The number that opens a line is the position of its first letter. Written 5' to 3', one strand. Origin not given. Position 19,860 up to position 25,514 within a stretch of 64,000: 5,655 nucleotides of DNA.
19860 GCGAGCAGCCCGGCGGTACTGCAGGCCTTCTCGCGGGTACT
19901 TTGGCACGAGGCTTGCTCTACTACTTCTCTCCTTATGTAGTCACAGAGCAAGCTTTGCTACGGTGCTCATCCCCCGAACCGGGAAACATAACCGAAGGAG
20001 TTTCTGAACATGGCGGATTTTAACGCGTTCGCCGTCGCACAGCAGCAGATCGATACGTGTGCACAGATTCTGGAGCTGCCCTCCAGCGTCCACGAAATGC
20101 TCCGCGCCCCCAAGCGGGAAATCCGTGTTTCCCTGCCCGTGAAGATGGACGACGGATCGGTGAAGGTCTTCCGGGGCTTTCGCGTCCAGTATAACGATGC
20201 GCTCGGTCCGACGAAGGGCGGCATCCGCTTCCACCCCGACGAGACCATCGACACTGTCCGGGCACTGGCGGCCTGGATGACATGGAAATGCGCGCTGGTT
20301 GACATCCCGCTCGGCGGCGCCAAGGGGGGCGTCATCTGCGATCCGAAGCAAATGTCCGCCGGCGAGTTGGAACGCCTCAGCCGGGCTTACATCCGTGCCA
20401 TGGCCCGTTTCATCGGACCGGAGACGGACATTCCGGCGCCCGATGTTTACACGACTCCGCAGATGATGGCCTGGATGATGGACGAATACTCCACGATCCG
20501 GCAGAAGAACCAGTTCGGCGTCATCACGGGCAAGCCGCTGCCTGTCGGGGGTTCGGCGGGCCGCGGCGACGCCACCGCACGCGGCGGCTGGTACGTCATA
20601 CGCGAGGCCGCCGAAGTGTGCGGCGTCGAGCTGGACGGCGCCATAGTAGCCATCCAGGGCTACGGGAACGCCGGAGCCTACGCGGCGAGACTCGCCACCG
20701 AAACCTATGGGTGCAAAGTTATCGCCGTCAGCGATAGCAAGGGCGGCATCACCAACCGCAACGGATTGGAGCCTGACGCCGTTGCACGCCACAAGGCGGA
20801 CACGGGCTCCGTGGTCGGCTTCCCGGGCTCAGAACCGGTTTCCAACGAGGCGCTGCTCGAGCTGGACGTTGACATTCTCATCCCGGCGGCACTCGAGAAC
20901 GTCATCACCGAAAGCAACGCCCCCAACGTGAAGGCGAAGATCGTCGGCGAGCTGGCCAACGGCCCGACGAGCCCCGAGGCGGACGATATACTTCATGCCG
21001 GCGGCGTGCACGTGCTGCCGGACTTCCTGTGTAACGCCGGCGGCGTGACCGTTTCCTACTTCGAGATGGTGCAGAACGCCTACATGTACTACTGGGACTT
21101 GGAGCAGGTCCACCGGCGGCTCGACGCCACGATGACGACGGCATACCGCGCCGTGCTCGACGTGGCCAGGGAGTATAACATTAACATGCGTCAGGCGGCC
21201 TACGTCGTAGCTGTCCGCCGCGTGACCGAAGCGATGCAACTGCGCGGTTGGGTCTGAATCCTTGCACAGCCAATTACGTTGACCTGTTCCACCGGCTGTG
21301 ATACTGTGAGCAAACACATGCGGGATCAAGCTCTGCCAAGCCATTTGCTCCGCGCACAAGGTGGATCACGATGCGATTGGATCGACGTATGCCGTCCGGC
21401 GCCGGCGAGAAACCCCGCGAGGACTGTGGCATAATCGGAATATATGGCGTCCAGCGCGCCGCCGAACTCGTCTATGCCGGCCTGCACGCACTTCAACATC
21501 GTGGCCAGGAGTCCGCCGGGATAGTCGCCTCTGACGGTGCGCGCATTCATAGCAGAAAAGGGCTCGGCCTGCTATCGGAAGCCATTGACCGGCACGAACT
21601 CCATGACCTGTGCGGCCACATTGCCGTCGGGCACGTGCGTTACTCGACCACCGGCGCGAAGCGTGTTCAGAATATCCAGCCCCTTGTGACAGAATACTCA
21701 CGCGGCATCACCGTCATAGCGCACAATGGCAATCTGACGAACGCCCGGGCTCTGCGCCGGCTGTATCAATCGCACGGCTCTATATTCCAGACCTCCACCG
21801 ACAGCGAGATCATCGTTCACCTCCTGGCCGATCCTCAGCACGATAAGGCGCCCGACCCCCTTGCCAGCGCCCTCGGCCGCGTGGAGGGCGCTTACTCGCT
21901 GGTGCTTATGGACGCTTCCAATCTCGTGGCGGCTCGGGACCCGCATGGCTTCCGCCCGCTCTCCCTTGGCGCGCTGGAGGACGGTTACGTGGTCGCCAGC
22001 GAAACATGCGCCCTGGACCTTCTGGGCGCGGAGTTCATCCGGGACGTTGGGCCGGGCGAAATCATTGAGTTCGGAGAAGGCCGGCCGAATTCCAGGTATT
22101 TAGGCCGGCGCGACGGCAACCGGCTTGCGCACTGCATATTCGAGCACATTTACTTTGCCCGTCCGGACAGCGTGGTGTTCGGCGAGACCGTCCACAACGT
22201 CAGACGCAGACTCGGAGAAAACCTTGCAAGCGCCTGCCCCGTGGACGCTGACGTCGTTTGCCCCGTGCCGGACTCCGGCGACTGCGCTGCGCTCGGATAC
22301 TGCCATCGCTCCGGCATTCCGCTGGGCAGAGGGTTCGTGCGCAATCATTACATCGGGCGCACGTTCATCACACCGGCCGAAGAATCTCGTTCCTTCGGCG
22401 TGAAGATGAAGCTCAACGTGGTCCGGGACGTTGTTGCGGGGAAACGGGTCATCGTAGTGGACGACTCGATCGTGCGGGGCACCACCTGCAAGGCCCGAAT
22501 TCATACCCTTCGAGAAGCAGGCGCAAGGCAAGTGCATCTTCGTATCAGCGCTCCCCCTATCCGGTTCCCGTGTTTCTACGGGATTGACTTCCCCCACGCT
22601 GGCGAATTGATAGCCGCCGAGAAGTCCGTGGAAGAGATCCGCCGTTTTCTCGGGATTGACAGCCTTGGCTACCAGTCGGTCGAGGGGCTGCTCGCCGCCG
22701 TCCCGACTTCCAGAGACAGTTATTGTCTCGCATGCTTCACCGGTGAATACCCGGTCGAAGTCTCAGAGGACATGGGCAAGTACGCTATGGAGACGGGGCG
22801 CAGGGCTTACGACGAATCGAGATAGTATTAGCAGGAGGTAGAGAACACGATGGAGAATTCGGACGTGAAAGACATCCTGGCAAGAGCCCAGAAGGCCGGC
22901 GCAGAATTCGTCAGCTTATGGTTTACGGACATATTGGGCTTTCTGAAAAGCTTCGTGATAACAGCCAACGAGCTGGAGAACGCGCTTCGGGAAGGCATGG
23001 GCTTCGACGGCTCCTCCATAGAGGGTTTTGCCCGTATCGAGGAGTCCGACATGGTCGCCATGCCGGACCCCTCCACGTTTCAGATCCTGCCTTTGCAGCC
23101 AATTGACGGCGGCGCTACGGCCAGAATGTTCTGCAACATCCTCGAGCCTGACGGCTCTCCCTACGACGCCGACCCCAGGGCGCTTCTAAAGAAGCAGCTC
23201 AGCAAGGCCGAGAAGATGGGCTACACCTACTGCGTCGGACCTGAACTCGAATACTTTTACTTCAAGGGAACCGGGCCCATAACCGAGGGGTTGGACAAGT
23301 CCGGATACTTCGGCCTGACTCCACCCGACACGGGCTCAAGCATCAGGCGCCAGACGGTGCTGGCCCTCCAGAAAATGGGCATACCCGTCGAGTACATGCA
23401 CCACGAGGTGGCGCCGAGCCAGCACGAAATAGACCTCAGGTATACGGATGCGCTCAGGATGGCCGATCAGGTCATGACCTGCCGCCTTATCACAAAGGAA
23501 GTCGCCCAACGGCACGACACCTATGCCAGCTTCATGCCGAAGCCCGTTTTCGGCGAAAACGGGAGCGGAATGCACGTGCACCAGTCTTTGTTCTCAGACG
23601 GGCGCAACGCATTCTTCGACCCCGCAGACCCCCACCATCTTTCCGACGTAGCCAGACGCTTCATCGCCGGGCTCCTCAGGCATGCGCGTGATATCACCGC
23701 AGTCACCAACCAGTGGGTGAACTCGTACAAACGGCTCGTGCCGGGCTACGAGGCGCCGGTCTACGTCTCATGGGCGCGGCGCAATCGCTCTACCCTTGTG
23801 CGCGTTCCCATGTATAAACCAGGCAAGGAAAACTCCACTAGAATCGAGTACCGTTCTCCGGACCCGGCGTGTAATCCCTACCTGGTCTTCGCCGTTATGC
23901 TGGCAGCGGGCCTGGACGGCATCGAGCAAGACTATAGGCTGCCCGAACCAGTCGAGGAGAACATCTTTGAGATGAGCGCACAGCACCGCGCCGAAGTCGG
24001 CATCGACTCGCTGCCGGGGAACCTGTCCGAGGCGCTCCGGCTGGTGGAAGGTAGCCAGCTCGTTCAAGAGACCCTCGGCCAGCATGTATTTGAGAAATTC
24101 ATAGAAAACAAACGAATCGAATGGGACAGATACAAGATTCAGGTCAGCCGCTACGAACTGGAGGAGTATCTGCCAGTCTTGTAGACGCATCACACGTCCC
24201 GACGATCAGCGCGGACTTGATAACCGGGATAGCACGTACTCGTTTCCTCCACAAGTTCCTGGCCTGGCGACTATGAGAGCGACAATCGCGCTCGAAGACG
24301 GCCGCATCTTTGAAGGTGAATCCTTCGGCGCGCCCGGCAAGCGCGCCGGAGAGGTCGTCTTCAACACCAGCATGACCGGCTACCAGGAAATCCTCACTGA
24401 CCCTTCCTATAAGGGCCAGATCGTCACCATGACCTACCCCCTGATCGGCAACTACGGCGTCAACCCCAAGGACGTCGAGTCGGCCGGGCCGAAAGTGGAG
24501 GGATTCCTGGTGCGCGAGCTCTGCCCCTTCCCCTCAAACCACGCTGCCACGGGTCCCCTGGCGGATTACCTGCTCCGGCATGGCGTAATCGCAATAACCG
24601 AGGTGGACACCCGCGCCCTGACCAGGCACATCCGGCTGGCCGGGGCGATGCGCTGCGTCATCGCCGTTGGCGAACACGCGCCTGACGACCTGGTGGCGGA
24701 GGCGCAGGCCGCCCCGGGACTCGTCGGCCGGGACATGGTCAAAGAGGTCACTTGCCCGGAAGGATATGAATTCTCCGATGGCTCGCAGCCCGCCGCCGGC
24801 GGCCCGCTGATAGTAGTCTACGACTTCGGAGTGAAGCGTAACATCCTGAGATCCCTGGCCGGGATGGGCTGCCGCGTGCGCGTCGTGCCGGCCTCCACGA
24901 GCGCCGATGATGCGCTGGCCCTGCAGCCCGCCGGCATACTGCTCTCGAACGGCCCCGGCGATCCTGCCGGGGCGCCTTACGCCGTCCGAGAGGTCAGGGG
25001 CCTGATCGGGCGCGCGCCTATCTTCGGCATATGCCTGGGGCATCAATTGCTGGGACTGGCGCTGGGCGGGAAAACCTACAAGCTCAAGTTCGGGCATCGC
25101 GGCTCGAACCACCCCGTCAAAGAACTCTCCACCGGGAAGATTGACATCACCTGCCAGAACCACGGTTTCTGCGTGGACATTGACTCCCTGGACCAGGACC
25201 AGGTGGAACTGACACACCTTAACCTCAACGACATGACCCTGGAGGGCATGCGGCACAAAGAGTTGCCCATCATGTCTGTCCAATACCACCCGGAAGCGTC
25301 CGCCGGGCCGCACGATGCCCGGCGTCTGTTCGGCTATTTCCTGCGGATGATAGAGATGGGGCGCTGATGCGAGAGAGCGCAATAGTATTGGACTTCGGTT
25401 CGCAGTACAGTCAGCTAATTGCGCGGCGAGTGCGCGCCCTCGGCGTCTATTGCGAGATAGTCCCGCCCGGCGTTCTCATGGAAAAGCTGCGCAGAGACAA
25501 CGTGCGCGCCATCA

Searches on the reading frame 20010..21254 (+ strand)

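Call 34: search_protein_families(library=ncbifam, proteins=[window:20010-21254:+], max_evalue=1e-8)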
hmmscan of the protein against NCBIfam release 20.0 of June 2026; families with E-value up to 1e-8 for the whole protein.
window:20010-21254:+ (415 aa): 6 families
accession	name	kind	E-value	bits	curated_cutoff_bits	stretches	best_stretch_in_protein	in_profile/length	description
NF040817.1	GdhA_Arch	equivalog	8.2e-187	621.5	750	1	1-415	1-417/419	glutamate dehydrogenase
NF041398.1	GluDhGdhB_Halo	equivalog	2.6e-138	461.3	620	1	7-413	4-407/410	glutamate dehydrogenase GdhB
NF006929.0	PRK09414.1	equivalog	4.5e-84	283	536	1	26-414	49-444/445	NADP-specific glutamate dehydrogenase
NF010633.0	PRK14030.1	subfamily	3.3e-65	220.9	743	1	26-414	45-444/445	glutamate dehydrogenase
NF010634.0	PRK14031.1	equivalog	5.3e-56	189.9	822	1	29-413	48-442/444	NADP-specific glutamate dehydrogenase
NF035922.1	Trp_DH_ScyB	equivalog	1.3e-23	83.6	600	1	62-411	32-345/346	tryptophan dehydrogenase ScyB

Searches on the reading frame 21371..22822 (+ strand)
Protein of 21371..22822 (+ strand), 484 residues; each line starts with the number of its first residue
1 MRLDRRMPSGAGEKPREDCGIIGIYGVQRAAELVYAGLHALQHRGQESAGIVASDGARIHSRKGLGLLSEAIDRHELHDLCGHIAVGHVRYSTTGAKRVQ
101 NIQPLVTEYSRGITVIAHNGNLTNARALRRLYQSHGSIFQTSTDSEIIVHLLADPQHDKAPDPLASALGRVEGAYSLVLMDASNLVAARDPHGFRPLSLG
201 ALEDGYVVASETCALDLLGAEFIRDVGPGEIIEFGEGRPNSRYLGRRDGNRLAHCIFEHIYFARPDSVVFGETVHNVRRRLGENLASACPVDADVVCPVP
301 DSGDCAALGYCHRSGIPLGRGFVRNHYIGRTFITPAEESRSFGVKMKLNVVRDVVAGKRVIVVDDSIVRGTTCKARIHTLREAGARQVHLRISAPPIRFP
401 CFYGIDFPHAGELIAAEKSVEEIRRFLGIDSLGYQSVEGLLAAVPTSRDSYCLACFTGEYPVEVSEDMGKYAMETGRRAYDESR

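Call 34: search_protein_families(library=ncbifam, proteins=[window:21371-22822:+], max_evalue=1e-8)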
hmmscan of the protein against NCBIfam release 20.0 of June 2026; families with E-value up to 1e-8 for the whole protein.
window:21371-22822:+ (484 aa): 6 families
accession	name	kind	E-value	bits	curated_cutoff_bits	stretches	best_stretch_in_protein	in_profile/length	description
TIGR01134.1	purF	equivalog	4.5e-157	523.8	350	1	19-461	1-432/432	amidophosphoribosyltransferase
NF001484.0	PRK00331.1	subfamily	9.8e-35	120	381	1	19-215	2-198/601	isomerizing glutamine--fructose-6-phosphate transaminase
TIGR01135.1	glmS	equivalog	1.5e-31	109.6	418.05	1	19-215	1-197/607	glutamine--fructose-6-phosphate transaminase (isomerizing)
TIGR01536.1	asn_synth_AEB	equivalog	1.1e-19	70.9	267.1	1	19-215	1-166/517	asparagine synthase (glutamine-hydrolyzing)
NF006949.0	PRK09431.1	equivalog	5.8e-15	54.8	499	1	84-237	44-186/554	asparagine synthase B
TIGR03108.1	eps_aminotran_1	hypoth_equivalog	4.6e-10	38.8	816.9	1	77-215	38-166/628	XrtA/PEP-CTERM system amidotransferase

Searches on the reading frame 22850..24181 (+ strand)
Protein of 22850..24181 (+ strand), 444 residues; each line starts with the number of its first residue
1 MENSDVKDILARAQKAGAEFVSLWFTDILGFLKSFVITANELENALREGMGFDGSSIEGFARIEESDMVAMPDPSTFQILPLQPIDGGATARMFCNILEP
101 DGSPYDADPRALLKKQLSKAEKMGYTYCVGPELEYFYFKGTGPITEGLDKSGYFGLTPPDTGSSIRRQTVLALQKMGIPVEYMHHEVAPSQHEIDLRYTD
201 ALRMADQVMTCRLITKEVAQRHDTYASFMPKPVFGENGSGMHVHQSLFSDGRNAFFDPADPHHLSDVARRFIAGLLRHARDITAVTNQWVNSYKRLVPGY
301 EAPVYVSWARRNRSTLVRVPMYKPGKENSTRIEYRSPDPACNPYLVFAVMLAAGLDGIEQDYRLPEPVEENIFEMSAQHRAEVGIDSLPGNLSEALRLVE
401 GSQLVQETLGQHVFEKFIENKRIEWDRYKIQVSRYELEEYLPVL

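Call 34: search_protein_families(library=ncbifam, proteins=[window:22850-24181:+], max_evalue=1e-8)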
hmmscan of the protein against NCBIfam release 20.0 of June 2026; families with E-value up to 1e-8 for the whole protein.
window:22850-24181:+ (444 aa): 5 families
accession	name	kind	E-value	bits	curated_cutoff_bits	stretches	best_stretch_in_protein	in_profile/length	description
TIGR00653.1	GlnA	equivalog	3.5e-156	520.5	429.15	2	148-441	169-461/462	type I glutamate--ammonia ligase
TIGR03105.1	gln_synth_III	equivalog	7.7e-93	311.4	469.6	1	13-441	5-434/435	type III glutamate--ammonia ligase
NF045547.1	GGputSyn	equivalog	6.8e-92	308.5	650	1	7-431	3-433/438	gamma-glutamylputrescine synthetase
NF007006.0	PRK09469.1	equivalog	7.4e-87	291.8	845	2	150-441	177-467/469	glutamate--ammonia ligase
NF041605.1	gln_syn_GlnII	equivalog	2.7e-17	62.9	500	1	49-351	34-325/333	glutamine synthetase GlnII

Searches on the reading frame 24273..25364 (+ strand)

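Call 34: search_protein_families(library=ncbifam, proteins=[window:24273-25364:+], max_evalue=1e-8)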
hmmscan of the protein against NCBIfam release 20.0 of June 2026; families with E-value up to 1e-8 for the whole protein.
window:24273-25364:+ (364 aa): 18 families
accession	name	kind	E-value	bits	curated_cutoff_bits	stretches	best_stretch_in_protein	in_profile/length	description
TIGR01368.1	CPSaseIIsmall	equivalog_domain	1.2e-146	488.3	307.35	1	3-361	1-360/361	glutamine-hydrolyzing carbamoyl-phosphate synthase small subunit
NF009475.0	PRK12838.1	equivalog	8.4e-131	436.2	221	1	1-362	1-355/359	carbamoyl phosphate synthase small subunit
NF011201.0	PRK14607.1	equivalog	1.8e-22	79.8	670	1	190-359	14-188/534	bifunctional anthranilate synthase component II/anthranilate phosphoribosyltransferase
TIGR00566.1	trpG_papA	subfamily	6.5e-18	65.2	121.05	1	190-343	14-177/192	glutamine amidotransferase of anthranilate synthase or aminodeoxychorismate synthase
NF005849.0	PRK07765.1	equivalog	4.1e-15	55.6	308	1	206-343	34-176/219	aminodeoxychorismate/anthranilate synthase component II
NF005799.0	PRK07649.1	equivalog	2.8e-14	53.1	327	1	210-347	35-176/195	aminodeoxychorismate/anthranilate synthase component II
NF005946.0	PRK08007.1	equivalog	4.2e-14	52.5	332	1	190-343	14-172/187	aminodeoxychorismate synthase component 2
NF005271.0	PRK06774.1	equivalog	5.5e-14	52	340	1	211-357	36-189/191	aminodeoxychorismate synthase component II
NF001975.0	PRK00758.1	equivalog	2e-13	50.4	198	1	188-359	14-181/185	GMP synthase subunit A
TIGR00888.1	guaA_Nterm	equivalog_domain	3e-13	49.6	172.15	1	180-346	1-171/188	glutamine-hydrolyzing GMP synthase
NF006462.0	PRK08857.1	equivalog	3.1e-13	49.7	345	1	188-344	12-178/193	aminodeoxychorismate/anthranilate synthase component II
NF005367.0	PRK06895.1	equivalog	3.5e-12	46.6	265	1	218-344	43-174/190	anthranilate synthase component II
TIGR01823.1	PabB-fungal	equivalog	6.1e-12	44.6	442.55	1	220-359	55-203/742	aminodeoxychorismate synthase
NF010081.0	PRK13566.1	equivalog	8.2e-11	40.9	645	1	198-342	551-700/729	anthranilate synthase component I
NF004169.0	PRK05637.1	equivalog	6e-10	39.1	332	1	190-268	17-95/210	anthranilate synthase component II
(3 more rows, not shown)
